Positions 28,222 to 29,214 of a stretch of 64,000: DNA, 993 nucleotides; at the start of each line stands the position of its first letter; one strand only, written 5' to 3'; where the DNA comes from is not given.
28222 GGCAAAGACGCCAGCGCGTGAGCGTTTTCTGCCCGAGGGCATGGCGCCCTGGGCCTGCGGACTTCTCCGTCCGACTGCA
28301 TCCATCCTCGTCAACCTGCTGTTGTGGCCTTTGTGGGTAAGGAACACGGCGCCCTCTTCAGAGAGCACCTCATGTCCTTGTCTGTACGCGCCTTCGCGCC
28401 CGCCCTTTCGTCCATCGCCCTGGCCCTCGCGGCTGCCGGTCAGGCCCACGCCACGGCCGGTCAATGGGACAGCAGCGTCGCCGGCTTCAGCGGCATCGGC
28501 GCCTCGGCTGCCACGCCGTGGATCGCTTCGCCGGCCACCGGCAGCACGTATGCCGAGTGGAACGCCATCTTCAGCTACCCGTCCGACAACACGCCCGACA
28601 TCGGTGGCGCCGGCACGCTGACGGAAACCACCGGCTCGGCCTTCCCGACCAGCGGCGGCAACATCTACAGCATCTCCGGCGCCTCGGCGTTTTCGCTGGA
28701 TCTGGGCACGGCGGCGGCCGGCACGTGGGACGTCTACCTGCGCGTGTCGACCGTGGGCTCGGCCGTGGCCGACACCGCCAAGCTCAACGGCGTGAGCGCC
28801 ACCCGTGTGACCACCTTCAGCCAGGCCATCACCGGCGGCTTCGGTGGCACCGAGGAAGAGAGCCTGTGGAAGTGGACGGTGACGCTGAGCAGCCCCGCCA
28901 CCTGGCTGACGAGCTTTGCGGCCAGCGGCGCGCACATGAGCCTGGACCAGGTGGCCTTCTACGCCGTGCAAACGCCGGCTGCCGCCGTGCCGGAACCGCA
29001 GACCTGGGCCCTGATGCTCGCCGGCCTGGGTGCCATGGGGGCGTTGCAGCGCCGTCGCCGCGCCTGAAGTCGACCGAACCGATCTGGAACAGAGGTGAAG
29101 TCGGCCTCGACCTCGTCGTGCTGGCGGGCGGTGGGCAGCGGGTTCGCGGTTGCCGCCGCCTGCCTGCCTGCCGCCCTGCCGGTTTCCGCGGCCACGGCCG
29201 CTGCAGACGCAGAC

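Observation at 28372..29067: PEP-CTERM surface protein embedded at the head of a Fur-boxed heme uptake operon (candidate tethered hemophore)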

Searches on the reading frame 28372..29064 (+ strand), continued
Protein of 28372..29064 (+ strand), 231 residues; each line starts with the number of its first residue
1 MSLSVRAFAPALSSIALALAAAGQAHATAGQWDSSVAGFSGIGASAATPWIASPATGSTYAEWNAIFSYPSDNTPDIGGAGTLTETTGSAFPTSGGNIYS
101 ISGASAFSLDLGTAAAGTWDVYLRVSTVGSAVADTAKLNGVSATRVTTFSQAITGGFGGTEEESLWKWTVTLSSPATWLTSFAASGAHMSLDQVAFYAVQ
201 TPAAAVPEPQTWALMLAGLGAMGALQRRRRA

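Call 77: search_protein_families(library=ncbifam, proteins=[L024:7926-10265:+], max_evalue=0.00001)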
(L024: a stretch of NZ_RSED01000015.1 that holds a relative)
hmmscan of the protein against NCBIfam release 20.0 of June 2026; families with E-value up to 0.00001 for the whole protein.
L024:7926-10265:+ (780 aa): 9 families
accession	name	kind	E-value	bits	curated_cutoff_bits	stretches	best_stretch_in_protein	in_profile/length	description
TIGR01785.1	TonB-hemin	subfamily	1.3e-69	235.3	316.85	1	106-779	19-676/677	TonB-dependent heme/hemoglobin receptor family protein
TIGR01786.1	TonB-hemlactrns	subfamily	6e-61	206.7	323.75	1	104-779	20-718/719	TonB-dependent hemoglobin/transferrin/lactoferrin family receptor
TIGR01783.1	TonB-siderophor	subfamily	6.7e-22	77.9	223.5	2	111-265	8-155/649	TonB-dependent siderophore receptor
TIGR01776.1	TonB-tbp-lbp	subfamily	9.1e-20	70.2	468.8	1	126-267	91-242/946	lactoferrin/transferrin family TonB-dependent receptor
TIGR01779.1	TonB-B12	equivalog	1.7e-09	36.8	599.7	1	106-217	46-158/614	TonB-dependent vitamin B12 receptor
NF010010.0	PRK13483.1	equivalog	2.9e-07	28.9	927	1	107-215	52-165/660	ligand-gated channel protein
NF010038.0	PRK13513.1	equivalog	1.7e-06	26.9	942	1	105-216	52-168/659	ligand-gated channel protein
NF007465.0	PRK10044.1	equivalog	3.3e-06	25.6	803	0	97-213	73-187/726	ferrichrome porin FhuA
TIGR01782.1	TonB-Xanth-Caul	subfamily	6.1e-06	24.8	310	0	124-235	42-155/868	TonB-dependent receptor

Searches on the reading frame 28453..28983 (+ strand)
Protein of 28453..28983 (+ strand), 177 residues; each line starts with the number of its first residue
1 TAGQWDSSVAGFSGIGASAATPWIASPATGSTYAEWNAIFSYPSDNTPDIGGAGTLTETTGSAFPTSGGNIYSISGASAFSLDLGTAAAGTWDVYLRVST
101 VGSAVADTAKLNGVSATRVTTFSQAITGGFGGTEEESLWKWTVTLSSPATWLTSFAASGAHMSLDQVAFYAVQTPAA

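Call 20: search_protein_families(library=pfam, proteins=[window:28453-28983:+], max_evalue=10)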
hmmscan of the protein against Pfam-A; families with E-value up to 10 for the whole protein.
window:28453-28983:+ (177 aa): 0 families

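Call 37: search_protein_representatives(alignment_id=A3)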
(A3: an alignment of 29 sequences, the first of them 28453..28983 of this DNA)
Query: 29 sequences, 173 profile positions. Proteins with E-value up to 0.001 (for the whole library): 494; up to 1e-10: 243; up to 1e-30: 23. The best 150 are listed.
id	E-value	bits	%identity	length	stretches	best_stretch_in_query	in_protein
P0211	3.0e-62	225.6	-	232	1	2-171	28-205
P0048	3.3e-62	225.4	-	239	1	2-172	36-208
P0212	6.9e-59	214.6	-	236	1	2-172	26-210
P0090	3.0e-53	196.3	-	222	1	1-172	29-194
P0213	8.8e-52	191.5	-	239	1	2-171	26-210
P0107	1.5e-50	187.4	-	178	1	24-172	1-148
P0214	4.1e-49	182.8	-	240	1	3-172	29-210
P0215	9.0e-49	181.7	-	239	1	3-172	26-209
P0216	2.8e-45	170.3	-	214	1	2-171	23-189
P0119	1.1e-44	168.4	-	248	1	2-172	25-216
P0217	4.1e-42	160.0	-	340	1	3-171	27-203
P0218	5.0e-42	159.7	-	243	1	2-169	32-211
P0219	9.7e-41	155.5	-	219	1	17-171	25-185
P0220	3.1e-37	144.1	-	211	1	11-172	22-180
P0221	8.1e-37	142.8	-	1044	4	30-165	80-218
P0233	3.9e-29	117.8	-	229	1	18-167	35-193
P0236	7.7e-29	116.8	-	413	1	17-167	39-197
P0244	1.9e-26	109.0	-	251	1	19-169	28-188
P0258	4.7e-22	94.7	-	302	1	12-169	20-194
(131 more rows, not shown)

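Call 39: find_encoding_contigs(protein=P0233, flank=6000, max_places=2)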
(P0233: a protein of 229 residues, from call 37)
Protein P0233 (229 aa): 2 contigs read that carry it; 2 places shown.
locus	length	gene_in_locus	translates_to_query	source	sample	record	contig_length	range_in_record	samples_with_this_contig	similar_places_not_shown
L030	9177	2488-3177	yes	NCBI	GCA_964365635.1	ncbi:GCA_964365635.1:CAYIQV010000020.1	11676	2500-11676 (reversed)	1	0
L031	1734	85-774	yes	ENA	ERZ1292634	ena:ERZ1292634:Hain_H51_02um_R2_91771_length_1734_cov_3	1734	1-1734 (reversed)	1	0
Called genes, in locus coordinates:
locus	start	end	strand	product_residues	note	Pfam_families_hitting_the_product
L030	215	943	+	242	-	PF01618:MotA_ExbB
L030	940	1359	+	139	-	PF02472:ExbD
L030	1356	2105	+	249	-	PF03544:TonB_C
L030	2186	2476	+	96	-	-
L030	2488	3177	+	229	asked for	-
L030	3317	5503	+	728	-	PF07715:Plug, PF00593:TonB_dep_Rec_b-barrel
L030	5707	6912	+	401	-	-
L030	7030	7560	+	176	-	PF04205:FMN_bind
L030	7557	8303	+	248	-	PF03929:PepSY_TM, PF16357:PepSY_TM_like_2 (weak)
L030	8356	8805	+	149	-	-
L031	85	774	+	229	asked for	-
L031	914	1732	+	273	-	?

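Call 40: find_encoding_contigs(protein=P0220, flank=6000, max_places=2)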
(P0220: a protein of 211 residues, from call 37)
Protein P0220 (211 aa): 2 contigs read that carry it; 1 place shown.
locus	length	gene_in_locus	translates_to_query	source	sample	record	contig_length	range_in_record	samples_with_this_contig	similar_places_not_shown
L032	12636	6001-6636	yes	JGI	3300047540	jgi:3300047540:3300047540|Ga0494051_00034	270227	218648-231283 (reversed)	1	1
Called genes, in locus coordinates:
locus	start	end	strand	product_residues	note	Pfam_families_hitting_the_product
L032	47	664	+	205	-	PF00440:TetR_N, PF08361:TetR_C_2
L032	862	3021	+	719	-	PF00989:PAS (weak), PF08447:PAS_3, PF00989:PAS, PF08448:PAS_4 (weak), PF13426:PAS_9, PF08447:PAS_3, PF00990:GGDEF, PF00563:EAL, +1 more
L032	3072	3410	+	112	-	-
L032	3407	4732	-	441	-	PF00919:UPF0004, PF04055:Radical_SAM, PF18693:TRAM_2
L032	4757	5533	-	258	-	PF02535:Zip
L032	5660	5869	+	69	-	-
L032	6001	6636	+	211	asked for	PF07589:PEP_exosort_dom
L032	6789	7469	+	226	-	PF07589:PEP_exosort_dom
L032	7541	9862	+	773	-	PF07715:Plug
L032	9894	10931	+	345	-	PF05171:HemS, PF06228:ChuX_HutX, PF05171:HemS, PF06228:ChuX_HutX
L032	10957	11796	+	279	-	PF01497:Peripla_BP_2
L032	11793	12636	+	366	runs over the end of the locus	PF01032:FecCD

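Call 41: find_encoding_contigs(protein=P0244, flank=6000, max_places=2)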
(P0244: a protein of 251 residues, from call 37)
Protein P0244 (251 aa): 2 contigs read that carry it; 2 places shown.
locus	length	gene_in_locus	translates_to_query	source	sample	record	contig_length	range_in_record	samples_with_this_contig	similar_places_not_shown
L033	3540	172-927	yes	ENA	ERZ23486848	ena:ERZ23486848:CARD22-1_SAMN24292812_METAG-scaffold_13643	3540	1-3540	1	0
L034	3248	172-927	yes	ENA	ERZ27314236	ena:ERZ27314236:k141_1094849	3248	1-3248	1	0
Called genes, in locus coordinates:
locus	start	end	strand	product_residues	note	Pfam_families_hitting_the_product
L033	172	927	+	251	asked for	-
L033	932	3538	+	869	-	?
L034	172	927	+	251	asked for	-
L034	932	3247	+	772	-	?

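Call 42: find_encoding_contigs(protein=P0258, flank=6000, max_places=2)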
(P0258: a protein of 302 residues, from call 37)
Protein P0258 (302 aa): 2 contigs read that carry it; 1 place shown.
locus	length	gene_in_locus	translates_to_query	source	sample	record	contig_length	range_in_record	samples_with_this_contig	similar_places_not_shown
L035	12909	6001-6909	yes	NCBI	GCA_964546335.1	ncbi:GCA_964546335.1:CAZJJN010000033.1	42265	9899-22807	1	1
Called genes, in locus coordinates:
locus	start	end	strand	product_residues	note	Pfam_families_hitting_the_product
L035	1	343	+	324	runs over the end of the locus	-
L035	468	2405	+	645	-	PF00009:GTP_EFTU, PF22042:EF-G_D2, PF03144:GTP_EFTU_D2, PF00679:EFG_C, PF21018:BipA_C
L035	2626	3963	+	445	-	-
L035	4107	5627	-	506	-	PF00884:Sulfatase, PF01663:Phosphodiest (faint), PF16347:SGSH_C (weak)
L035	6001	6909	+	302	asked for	-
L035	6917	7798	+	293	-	PF07963:N_methyl (weak)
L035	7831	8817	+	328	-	PF20311:DUF6607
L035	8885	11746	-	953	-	PF02739:5_3_exonuc_N, PF01367:5_3_exonuc, PF01612:DNA_pol_A_exo1, PF00476:DNA_pol_A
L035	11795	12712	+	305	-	PF00215:OMPdecase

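Call 43: find_encoding_contigs(protein=P0236, flank=6000, max_places=2)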
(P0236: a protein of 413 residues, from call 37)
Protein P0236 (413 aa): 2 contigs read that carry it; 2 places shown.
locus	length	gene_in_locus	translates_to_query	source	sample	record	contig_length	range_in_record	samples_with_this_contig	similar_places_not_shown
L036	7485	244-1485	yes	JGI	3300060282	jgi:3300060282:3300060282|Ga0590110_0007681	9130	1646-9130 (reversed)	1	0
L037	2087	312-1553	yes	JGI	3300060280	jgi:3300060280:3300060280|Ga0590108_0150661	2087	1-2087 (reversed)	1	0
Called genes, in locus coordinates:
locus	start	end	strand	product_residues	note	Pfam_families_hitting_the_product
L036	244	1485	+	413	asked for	PF02412:TSP_3 (faint)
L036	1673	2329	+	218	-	-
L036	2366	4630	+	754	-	PF07715:Plug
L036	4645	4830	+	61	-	PF10636:hemP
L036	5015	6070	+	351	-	PF06228:ChuX_HutX, PF05171:HemS, PF06228:ChuX_HutX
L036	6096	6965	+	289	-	PF01497:Peripla_BP_2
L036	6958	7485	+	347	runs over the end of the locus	PF01032:FecCD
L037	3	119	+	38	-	?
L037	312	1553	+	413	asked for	PF02412:TSP_3 (faint)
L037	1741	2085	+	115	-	?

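Call 45: search_protein_families(library=ncbifam, alignment_id=A4, max_evalue=0.001)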
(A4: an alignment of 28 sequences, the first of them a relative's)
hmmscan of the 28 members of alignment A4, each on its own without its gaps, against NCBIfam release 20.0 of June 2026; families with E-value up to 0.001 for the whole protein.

A. member 1, P0233 (229 aa): 2 families
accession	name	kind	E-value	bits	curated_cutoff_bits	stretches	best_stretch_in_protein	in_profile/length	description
NF033554.9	floc_PepA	equivalog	1.8e-05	24.7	80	1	92-224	117-260/261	flocculation-associated PEP-CTERM protein PepA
TIGR03370.1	VPLPA-CTERM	domain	4.8e-05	23.3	25.35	1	201-224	1-24/25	VPLPA-CTERM sorting domain-containing protein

B. families by the number of members that match (of 28 scanned): 19 families
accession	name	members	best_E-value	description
NF038129.1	PEP_NF038129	6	1.8e-08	NF038129 family PEP-CTERM protein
NF038126.1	PEP_CTERM_FxDxF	5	5.6e-11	FxDxF family PEP-CTERM protein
NF038124.1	PEP_CTERM_TLD_A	5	5.1e-08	PEP_CTERM-anchored TLD domain-containing protein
NF041538.1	PEP_EDSA_1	5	1.6e-07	EDSAP-1 family PEP-CTERM protein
NF033554.9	floc_PepA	5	2.6e-07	flocculation-associated PEP-CTERM protein PepA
NF038120.1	PEP_CTERM_QFxxD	5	3.8e-07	NF038120 family PEP-CTERM protein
TIGR02595.1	PEP_CTERM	5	2.2e-06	PEP-CTERM sorting domain-containing protein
NF038119.1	PEP_CTERM_MHFG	5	5.2e-06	MHFG family PEP-CTERM protein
NF035944.1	PEPxxWA-CTERM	4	2.5e-07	PEPxxWA-CTERM sorting domain-containing protein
NF038118.1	PEP_CTERM_CCXG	4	3.4e-06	CCXG family PEP-CTERM protein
NF047638.1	throspo3_MtsC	3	9.7e-12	cell-cell cohesion MYXO-CTERM protein MtsC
NF045500.1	Omp28_seleno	3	1.8e-11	Omp28-related selenoprotein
NF041540.1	dockerin_GC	2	6.5e-10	GC-type dockerin domain-anchored protein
NF038125.1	PEP_CTERM_THxN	2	1.2e-05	THxN family PEP-CTERM protein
TIGR03370.1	VPLPA-CTERM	2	4.8e-05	VPLPA-CTERM sorting domain-containing protein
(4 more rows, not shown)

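Call 46: search_protein_families(library=pfam, alignment_id=A4, max_evalue=0.001)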
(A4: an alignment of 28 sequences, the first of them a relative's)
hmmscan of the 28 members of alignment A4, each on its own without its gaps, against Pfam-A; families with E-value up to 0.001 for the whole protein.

A. member 1, P0233 (229 aa): 0 families

B. families by the number of members that match (of 28 scanned): 5 families
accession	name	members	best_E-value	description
PF07589.16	PEP-CTERM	5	2e-10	PEP-CTERM motif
PF02412.23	TSP_3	3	6.1e-10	Thrombospondin type 3 repeat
PF00404.24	Dockerin_1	2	3.2e-07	Dockerin type I domain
PF22352.2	K319L-like_PKD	1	1.3e-13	K319L-like, PKD domain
PF18911.6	PKD_4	1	9.4e-05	PKD domain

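Call 57: find_related_loci(query=A6, collection=metagenome_contigs, flank=6000)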
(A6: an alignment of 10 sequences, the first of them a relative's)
Query A6 (229 aa) in metagenome_contigs; peptide patterns used: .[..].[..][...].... (x = any residue, [..] = any of these).
166 stretches matched a pattern; 95 encode a relative of the query (tblastn E <= 1e-3); the best 80 are kept; 80 distinct loci.
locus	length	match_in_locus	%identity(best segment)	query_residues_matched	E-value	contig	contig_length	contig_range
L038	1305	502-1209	46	1-227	9e-53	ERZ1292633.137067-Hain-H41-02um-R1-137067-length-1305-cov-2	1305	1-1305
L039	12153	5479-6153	48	1-217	4e-50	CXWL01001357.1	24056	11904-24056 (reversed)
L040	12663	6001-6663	47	1-224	1e-48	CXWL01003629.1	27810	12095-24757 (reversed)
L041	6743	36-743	43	6-227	1e-41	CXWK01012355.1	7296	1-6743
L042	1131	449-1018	47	37-224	6e-41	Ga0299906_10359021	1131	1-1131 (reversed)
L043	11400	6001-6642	44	1-217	2e-38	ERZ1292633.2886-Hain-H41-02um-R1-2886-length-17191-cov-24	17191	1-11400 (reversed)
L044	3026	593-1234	44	1-217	2e-38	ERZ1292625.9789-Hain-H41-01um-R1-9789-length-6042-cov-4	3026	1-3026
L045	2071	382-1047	40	6-221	1e-33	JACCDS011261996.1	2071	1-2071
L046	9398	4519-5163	37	4-209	8e-32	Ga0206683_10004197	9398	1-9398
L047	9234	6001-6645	37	4-209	8e-32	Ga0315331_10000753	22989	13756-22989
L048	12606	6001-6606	41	24-229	1e-31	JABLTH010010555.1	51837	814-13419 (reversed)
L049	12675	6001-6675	41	1-217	4e-30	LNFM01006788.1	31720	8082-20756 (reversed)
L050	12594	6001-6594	40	24-226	2e-29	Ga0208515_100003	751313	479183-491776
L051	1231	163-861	37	9-223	2e-29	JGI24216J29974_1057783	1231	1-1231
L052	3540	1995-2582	41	31-217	4e-28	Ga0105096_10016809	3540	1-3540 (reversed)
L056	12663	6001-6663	38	4-225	2e-25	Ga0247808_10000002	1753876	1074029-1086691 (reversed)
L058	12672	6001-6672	37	4-228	4e-24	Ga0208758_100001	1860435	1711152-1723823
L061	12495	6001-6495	41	50-224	6e-20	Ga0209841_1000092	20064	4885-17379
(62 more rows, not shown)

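Call 77: search_protein_families(library=ncbifam, proteins=[L030:3317-5500:+, L050:6672-9035:+, L046:5269-7485:+, L036:2366-4627:+, L030:5707-6909:+], max_evalue=0.00001)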
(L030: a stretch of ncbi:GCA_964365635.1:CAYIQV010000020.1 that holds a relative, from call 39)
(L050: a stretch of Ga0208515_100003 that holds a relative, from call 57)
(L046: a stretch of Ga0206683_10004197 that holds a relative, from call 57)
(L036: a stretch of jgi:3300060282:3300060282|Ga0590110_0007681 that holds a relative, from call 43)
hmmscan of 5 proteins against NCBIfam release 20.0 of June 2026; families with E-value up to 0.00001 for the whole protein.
L030:3317-5500:+ (728 aa): 18 families
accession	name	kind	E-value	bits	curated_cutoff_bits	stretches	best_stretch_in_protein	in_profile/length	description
TIGR01785.1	TonB-hemin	subfamily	1e-96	324.9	316.85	1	66-728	18-677/677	TonB-dependent heme/hemoglobin receptor family protein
TIGR01786.1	TonB-hemlactrns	subfamily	2.4e-77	260.9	323.75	1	67-728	22-719/719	TonB-dependent hemoglobin/transferrin/lactoferrin family receptor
TIGR01783.1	TonB-siderophor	subfamily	8.4e-44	150.2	223.5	2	367-728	329-649/649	TonB-dependent siderophore receptor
TIGR01776.1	TonB-tbp-lbp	subfamily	4.9e-22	77.7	468.8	1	26-223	33-237/946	lactoferrin/transferrin family TonB-dependent receptor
TIGR01779.1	TonB-B12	equivalog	1.1e-12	47.3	599.7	1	71-283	50-258/614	TonB-dependent vitamin B12 receptor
NF010011.0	PRK13484.1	equivalog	1.1e-11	43.7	1197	1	69-199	50-188/682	IreA family TonB-dependent siderophore receptor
NF007465.0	PRK10044.1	equivalog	8.4e-11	40.8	803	1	68-175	81-187/726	ferrichrome porin FhuA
NF007478.2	PRK10064.1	equivalog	1.2e-10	40.3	745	1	69-176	50-159/663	catecholate siderophore receptor CirA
NF010010.0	PRK13483.1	equivalog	1.6e-10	39.6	927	1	57-261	42-251/660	ligand-gated channel protein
NF010048.1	PRK13524.1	subfamily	3.9e-10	38.8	493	1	41-179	31-180/744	FepA family TonB-dependent siderophore receptor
NF010651.0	PRK14050.1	equivalog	8.8e-10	37.3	884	1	69-179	82-190/730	TonB-dependent siderophore receptor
NF007926.1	PRK10641.1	equivalog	2.7e-09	36.2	836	1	70-180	48-159/617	TonB-dependent vitamin B12 receptor BtuB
NF010051.0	PRK13528.1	subfamily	3.3e-08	32.3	583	1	68-179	51-176/727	FepA family TonB-dependent siderophore receptor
TIGR01778.1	TonB-copper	equivalog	3.7e-08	32.6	472.45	0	367-701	282-602/637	TonB-dependent copper receptor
NF010038.0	PRK13513.1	equivalog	4.1e-08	32.2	942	1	53-178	40-168/659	ligand-gated channel protein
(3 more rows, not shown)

L050:6672-9035:+ (788 aa): 13 families
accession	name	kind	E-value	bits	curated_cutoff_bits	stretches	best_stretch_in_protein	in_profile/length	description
TIGR01785.1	TonB-hemin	subfamily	3.6e-77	260.3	316.85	1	99-786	18-674/677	TonB-dependent heme/hemoglobin receptor family protein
TIGR01786.1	TonB-hemlactrns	subfamily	2.1e-69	234.7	323.75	1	82-787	2-717/719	TonB-dependent hemoglobin/transferrin/lactoferrin family receptor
TIGR01783.1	TonB-siderophor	subfamily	1.2e-30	106.8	223.5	2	103-267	6-164/649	TonB-dependent siderophore receptor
TIGR01776.1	TonB-tbp-lbp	subfamily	1.1e-22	79.9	468.8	1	60-261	33-243/946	lactoferrin/transferrin family TonB-dependent receptor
NF010011.0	PRK13484.1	equivalog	8.5e-10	37.5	1197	1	102-211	50-164/682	IreA family TonB-dependent siderophore receptor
TIGR01779.1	TonB-B12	equivalog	9.8e-10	37.6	599.7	1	78-214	26-162/614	TonB-dependent vitamin B12 receptor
NF010048.1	PRK13524.1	subfamily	1.1e-09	37.4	493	1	53-210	13-180/744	FepA family TonB-dependent siderophore receptor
NF007926.1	PRK10641.1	equivalog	2.1e-09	36.5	836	1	81-211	28-159/617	TonB-dependent vitamin B12 receptor BtuB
NF010012.0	PRK13486.1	equivalog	2.3e-09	36.2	924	0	102-210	45-162/696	TonB-dependent receptor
TIGR01782.1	TonB-Xanth-Caul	subfamily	2.5e-08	32.7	310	1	105-252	29-184/868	TonB-dependent receptor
NF007465.0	PRK10044.1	equivalog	7e-08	31.1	803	1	22-207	10-188/726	ferrichrome porin FhuA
NF010010.0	PRK13483.1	equivalog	5.4e-07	28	927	1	72-208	25-165/660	ligand-gated channel protein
NF047944.1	FoxamRcptFoxA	equivalog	5.7e-07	28.2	1300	1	74-231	31-182/697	ferrioxamine B receptor FoxA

L046:5269-7485:+ (739 aa): 4 families
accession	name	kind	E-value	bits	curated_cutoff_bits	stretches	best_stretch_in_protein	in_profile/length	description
TIGR01785.1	TonB-hemin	subfamily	1.6e-54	185.5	316.85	1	86-737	16-674/677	TonB-dependent heme/hemoglobin receptor family protein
TIGR01786.1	TonB-hemlactrns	subfamily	4.5e-43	147.6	323.75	1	86-737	19-716/719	TonB-dependent hemoglobin/transferrin/lactoferrin family receptor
TIGR01783.1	TonB-siderophor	subfamily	3.6e-16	58.9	223.5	2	479-714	402-621/649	TonB-dependent siderophore receptor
NF007926.1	PRK10641.1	equivalog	3e-08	32.7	836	0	504-720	410-603/617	TonB-dependent vitamin B12 receptor BtuB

L036:2366-4627:+ (754 aa): 13 families
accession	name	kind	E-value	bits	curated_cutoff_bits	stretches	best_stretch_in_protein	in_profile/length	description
TIGR01785.1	TonB-hemin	subfamily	1.7e-73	248.2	316.85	1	77-748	1-673/677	TonB-dependent heme/hemoglobin receptor family protein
TIGR01786.1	TonB-hemlactrns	subfamily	9.1e-57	192.9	323.75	1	91-747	18-714/719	TonB-dependent hemoglobin/transferrin/lactoferrin family receptor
TIGR01776.1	TonB-tbp-lbp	subfamily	3.8e-18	64.8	468.8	1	60-256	34-241/946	lactoferrin/transferrin family TonB-dependent receptor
NF010048.1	PRK13524.1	subfamily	1.3e-10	40.4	493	1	73-207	36-180/744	FepA family TonB-dependent siderophore receptor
NF010010.0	PRK13483.1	equivalog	1.2e-09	36.7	927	1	105-208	61-168/660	ligand-gated channel protein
NF010051.0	PRK13528.1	subfamily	1.3e-09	36.9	583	1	103-207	58-176/727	FepA family TonB-dependent siderophore receptor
NF010038.0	PRK13513.1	equivalog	3.5e-09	35.7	942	1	105-207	63-169/659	ligand-gated channel protein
TIGR01779.1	TonB-B12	equivalog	1.1e-08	34.1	599.7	1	99-217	50-168/614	TonB-dependent vitamin B12 receptor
NF010011.0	PRK13484.1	equivalog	1.1e-08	33.8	1197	1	108-205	61-161/682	IreA family TonB-dependent siderophore receptor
NF007926.1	PRK10641.1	equivalog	1.3e-07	30.5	836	1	78-207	28-158/617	TonB-dependent vitamin B12 receptor BtuB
NF007478.2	PRK10064.1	equivalog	8.1e-07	27.7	745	1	106-204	59-159/663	catecholate siderophore receptor CirA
NF049945.1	TonB_dep_FCYXU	equivalog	3.3e-06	26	825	0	64-209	25-173/697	TonB-dependent receptor, FCYXU motif-type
NF038289.1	Zn_piracy_ZnuD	exception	9.4e-06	24.5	950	0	167-262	118-212/685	zinc piracy TonB-dependent receptor ZnuD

L030:5707-6909:+ (401 aa): 0 families
